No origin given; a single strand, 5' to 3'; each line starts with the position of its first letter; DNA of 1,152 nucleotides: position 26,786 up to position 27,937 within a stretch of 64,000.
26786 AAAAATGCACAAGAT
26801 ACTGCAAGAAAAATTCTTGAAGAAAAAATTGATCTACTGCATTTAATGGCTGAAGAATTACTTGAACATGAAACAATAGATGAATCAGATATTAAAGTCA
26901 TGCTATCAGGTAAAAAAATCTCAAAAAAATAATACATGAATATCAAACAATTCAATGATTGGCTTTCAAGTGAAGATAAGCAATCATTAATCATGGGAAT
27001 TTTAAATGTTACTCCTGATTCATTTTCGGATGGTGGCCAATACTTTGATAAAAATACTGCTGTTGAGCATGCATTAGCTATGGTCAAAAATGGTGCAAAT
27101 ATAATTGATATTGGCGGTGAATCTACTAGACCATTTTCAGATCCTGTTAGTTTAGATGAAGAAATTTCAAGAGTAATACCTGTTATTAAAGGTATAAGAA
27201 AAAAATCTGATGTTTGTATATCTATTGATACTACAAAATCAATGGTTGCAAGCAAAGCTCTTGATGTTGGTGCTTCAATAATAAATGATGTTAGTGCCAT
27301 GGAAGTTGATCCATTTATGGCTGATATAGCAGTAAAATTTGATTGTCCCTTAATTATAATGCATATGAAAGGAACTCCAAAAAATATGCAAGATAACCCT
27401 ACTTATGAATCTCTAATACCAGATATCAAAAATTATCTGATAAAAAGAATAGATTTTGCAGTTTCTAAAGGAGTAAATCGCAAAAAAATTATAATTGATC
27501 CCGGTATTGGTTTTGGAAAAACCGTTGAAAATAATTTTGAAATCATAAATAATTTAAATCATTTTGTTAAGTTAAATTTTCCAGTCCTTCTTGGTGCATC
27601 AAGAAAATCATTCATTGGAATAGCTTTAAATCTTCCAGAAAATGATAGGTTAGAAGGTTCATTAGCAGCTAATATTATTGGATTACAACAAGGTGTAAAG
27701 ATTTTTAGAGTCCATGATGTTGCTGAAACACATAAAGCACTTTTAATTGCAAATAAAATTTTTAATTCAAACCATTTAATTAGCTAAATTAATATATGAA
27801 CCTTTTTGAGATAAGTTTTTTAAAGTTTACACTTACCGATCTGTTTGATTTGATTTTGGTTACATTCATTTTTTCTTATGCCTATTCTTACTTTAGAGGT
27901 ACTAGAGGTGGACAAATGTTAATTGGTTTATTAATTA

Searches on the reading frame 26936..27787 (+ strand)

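Call 75: search_protein_families(library=ncbifam, proteins=[window:26936-27787:+], max_evalue=0.00001)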
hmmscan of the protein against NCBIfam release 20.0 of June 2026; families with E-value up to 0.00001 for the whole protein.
window:26936-27787:+ (283 aa): 7 families
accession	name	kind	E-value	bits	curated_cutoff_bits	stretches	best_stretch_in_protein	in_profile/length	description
TIGR01496.1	DHPS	equivalog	2.1e-100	335.6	162.6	1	19-273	2-256/258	dihydropteroate synthase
NF008625.0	PRK11613.1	equivalog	6.2e-88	294.6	455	1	17-273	15-270/282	dihydropteroate synthase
NF033502.0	Sul4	exception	3e-74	250.1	600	1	16-264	4-264/277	sulfonamide-resistant dihydropteroate synthase Sul4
NF000296.1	Sul3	exception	8.2e-44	150.2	475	1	17-273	2-260/263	sulfonamide-resistant dihydropteroate synthase Sul3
NF000295.1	Sul2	exception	4.4e-34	118.5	575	1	15-266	3-255/271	sulfonamide-resistant dihydropteroate synthase Sul2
NF000294.1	Sul1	exception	3.9e-31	108.8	600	1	19-273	3-260/278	sulfonamide-resistant dihydropteroate synthase Sul1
NF005719.0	PRK07535.1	domain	9.7e-07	28.2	259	1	38-225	23-200/268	methyltetrahydrofolate:corrinoid/iron-sulfur protein methyltransferase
